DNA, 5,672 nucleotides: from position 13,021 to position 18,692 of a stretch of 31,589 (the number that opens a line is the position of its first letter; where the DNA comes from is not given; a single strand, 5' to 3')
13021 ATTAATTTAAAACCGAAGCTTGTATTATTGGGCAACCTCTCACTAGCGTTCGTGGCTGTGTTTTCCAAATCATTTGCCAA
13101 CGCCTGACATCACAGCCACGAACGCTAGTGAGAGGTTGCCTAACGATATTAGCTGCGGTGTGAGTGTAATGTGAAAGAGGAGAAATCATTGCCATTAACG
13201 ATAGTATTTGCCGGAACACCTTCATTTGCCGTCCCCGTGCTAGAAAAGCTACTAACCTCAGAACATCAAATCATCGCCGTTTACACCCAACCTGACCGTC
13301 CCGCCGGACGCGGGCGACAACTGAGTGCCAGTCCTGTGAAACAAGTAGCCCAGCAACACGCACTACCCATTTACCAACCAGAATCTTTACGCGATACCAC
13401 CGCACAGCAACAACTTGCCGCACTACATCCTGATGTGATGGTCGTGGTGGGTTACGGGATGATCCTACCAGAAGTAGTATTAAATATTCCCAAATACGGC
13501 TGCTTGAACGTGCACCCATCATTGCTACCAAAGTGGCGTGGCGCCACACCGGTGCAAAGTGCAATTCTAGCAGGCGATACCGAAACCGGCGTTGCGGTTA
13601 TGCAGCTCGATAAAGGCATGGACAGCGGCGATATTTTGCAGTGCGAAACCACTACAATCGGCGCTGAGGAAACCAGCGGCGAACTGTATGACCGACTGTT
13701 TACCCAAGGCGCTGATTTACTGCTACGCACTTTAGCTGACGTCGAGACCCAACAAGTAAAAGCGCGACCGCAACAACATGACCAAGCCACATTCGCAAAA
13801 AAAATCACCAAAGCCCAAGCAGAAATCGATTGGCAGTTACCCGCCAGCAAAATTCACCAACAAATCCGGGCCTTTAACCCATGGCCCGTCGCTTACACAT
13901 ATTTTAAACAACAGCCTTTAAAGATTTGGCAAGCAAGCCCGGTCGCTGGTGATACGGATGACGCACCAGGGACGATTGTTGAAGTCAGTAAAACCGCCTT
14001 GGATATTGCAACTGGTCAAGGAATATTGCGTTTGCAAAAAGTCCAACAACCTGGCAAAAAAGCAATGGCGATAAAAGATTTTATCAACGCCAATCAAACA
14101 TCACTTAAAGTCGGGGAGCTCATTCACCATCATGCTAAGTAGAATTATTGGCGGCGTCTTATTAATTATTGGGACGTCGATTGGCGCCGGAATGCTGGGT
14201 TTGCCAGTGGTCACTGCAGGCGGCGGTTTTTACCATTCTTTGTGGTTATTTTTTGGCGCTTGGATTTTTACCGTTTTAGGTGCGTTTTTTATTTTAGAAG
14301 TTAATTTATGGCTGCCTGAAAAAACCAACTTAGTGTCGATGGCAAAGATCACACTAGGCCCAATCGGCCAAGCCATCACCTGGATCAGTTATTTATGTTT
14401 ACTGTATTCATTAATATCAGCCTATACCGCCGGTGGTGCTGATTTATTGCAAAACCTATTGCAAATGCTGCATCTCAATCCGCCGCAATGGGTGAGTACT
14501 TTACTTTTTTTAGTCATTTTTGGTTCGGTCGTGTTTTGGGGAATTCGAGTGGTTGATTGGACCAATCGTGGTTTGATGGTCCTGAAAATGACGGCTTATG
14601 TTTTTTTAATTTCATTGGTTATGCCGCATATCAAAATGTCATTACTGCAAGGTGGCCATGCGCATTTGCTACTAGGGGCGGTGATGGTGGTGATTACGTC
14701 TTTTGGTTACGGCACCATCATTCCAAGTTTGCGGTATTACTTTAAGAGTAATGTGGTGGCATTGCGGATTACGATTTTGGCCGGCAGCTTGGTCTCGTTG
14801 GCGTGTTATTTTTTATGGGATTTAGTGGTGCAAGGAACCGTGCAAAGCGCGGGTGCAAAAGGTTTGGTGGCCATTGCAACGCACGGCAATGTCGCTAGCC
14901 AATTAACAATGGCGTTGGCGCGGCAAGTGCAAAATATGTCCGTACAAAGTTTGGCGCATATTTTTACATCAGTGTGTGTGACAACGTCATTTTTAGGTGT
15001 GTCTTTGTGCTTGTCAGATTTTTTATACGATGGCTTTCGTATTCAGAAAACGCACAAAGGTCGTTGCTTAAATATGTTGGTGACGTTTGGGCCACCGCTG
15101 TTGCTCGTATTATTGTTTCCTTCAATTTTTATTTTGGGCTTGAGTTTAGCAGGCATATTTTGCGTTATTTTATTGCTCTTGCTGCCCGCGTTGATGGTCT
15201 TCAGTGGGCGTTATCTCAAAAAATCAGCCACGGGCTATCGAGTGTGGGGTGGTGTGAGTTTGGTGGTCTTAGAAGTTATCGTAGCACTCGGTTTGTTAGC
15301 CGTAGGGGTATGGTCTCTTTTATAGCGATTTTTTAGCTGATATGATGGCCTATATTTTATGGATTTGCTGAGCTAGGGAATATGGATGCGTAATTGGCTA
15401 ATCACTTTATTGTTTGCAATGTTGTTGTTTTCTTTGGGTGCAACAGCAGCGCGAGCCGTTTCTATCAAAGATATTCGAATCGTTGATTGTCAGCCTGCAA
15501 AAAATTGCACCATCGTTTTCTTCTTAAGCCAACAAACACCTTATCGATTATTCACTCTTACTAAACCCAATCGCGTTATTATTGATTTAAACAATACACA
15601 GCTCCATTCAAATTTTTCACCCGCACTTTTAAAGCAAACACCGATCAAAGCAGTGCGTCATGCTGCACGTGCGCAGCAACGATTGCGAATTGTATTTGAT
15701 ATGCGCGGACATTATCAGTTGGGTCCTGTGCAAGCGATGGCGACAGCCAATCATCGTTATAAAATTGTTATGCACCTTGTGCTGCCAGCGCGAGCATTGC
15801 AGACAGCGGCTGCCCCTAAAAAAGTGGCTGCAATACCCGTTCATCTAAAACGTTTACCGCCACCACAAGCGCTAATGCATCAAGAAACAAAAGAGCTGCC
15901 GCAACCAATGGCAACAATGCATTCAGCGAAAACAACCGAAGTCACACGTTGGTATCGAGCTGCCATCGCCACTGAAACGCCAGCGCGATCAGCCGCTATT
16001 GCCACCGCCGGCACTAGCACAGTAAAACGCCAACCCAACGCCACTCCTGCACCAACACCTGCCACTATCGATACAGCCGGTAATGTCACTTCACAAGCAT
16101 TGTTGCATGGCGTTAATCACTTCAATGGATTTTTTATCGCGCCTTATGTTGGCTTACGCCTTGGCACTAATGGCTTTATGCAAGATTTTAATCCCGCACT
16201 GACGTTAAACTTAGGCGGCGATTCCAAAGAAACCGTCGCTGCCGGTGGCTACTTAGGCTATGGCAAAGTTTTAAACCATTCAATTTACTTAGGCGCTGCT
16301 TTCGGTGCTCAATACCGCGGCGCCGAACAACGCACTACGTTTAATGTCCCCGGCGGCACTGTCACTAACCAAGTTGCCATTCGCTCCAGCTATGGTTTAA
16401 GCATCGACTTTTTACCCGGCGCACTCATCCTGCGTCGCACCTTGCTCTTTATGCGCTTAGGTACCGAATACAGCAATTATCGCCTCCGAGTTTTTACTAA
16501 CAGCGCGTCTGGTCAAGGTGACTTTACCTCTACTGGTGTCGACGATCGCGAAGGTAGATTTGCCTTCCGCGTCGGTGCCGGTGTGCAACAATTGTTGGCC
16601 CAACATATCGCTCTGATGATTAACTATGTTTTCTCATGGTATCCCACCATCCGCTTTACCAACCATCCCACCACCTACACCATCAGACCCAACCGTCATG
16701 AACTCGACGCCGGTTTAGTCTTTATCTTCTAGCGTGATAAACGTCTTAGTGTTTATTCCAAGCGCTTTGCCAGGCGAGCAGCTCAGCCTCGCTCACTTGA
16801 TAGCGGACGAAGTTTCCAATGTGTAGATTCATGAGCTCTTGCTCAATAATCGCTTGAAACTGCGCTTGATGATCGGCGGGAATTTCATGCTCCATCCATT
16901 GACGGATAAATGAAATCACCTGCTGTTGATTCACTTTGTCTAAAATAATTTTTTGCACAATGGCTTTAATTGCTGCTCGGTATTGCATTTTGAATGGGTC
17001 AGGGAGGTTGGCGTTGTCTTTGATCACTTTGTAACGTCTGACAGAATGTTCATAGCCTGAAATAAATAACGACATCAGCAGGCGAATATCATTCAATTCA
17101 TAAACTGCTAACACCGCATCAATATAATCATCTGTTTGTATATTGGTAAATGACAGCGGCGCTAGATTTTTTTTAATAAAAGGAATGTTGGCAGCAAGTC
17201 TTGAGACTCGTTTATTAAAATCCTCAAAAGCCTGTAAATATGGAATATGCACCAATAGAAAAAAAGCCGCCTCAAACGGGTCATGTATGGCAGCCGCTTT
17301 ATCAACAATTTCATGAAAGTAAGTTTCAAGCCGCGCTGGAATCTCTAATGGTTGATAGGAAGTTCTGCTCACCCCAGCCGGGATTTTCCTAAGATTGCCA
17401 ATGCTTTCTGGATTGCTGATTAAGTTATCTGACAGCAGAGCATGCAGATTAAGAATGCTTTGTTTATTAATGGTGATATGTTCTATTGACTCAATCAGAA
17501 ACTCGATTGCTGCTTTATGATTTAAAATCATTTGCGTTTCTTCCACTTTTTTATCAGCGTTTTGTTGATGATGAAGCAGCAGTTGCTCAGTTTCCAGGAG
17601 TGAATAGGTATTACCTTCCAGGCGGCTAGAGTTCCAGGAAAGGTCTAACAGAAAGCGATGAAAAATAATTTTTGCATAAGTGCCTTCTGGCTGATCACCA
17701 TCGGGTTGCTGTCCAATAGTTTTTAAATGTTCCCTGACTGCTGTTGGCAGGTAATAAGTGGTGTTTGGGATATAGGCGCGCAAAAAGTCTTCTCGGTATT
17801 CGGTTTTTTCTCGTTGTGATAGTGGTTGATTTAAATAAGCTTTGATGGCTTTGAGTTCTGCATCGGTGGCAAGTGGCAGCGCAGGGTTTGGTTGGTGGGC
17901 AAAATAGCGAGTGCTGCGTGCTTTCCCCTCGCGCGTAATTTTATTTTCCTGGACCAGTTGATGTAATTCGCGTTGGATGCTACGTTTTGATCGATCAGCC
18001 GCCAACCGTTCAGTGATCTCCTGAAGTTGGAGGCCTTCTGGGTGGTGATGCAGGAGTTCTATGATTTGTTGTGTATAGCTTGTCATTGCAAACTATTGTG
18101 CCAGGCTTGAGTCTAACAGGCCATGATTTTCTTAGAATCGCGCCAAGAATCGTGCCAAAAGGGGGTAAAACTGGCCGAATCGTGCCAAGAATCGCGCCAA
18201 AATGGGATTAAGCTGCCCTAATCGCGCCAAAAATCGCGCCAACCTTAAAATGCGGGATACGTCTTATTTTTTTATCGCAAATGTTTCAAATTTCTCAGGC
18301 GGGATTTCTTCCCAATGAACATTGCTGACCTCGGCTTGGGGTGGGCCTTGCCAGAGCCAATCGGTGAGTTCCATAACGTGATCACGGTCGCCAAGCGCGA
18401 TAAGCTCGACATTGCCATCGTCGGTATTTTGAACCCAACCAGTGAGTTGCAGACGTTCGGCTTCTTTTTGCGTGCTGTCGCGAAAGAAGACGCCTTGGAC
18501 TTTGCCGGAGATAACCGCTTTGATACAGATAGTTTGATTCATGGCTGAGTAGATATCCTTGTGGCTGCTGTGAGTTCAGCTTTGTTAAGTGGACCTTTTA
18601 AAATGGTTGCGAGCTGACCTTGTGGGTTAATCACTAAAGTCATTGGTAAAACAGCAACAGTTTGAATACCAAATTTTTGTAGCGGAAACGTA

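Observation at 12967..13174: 208-bp element present twice, with a long hairpin and compensatory base changes: candidate undescribed structured RNA/ssDNA family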

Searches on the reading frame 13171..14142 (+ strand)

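Call 12: search_protein_families(library=ncbifam, proteins=[window:13171-14142:+])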
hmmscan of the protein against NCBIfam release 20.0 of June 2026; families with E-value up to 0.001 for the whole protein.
window:13171-14142:+ (323 aa): 7 families
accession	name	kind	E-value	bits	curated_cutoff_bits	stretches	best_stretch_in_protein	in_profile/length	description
TIGR00460.1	fmt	equivalog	6.9e-100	334.2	201.5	1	10-313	2-309/315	methionyl-tRNA formyltransferase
NF005998.1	PRK08125.1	equivalog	5.5e-51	173.7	777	1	19-312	11-298/649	bifunctional UDP-4-amino-4-deoxy-L-arabinose formyltransferase/UDP-glucuronic acid oxidase ArnA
NF005414.0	PRK06988.1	equivalog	8.8e-45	153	316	1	19-311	13-308/311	formyltransferase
TIGR00639.1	PurN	equivalog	4.5e-18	65.5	150.1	1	72-197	65-190/192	phosphoribosylglycinamide formyltransferase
NF005755.0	PRK07579.1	equivalog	1.2e-10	41.6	238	1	110-221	87-197/245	dTDP-4-amino-4,6-dideoxyglucose formyltransferase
NF004684.0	PRK06027.1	subfamily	1.1e-06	28.6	223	1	76-173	155-252/286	formyltetrahydrofolate deformylase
TIGR00655.1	PurU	equivalog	2.2e-05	24.3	285.95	1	74-172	148-246/280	formyltetrahydrofolate deformylase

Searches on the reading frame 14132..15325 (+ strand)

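Call 12: search_protein_families(library=ncbifam, proteins=[window:14132-15325:+])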
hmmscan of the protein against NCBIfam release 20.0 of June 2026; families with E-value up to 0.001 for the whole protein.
window:14132-15325:+ (397 aa): 4 families
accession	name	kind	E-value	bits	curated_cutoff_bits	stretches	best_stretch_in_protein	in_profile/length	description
TIGR00837.1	araaP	subfamily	1.2e-87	294.8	350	1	7-381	1-377/381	aromatic amino acid transporter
NF011711.0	PRK15132.1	equivalog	1.2e-68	232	482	1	2-391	2-390/403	tyrosine transporter TyrP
NF007789.0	PRK10483.1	equivalog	1.5e-44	152.9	515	1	5-388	13-398/414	tryptophan permease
NF007235.0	PRK09664.1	equivalog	1.2e-32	113.4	497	1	7-394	13-403/415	low affinity tryptophan permease TnaB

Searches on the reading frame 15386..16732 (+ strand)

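Call 22: search_protein_families(library=pfam, proteins=[window:15386-16732:+])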
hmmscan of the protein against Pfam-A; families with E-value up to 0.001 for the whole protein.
window:15386-16732:+ (448 aa): 2 families
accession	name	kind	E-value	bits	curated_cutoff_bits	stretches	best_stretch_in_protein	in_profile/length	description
PF11741.13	AMIN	-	7.8e-11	42.4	20.5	1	40-112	10-89/101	AMIN domain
PF13505.12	OMP_b-brl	-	1.2e-05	26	28.7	1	252-426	21-158/175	Outer membrane protein beta-barrel domain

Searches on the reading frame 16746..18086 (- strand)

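Call 22: search_protein_families(library=pfam, proteins=[window:16746-18086:-])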
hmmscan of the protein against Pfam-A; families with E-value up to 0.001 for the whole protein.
window:16746-18086:- (446 aa): 1 family
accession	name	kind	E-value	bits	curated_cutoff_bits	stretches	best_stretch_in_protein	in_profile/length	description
PF02661.23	Fic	-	1e-07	33.2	24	1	206-300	2-90/93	Fic/DOC family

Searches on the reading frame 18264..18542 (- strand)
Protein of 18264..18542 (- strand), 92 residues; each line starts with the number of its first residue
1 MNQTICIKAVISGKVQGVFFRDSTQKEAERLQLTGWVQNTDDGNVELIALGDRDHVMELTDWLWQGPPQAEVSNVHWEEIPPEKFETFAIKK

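Call 23: search_protein_families(library=pfam, proteins=[window:18264-18542:-])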
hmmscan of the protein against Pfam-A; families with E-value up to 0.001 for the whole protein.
window:18264-18542:- (92 aa): 1 family
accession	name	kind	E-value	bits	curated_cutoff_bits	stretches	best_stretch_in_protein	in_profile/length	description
PF00708.24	Acylphosphatase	-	2e-24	86.1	22.5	1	8-90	2-85/85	Acylphosphatase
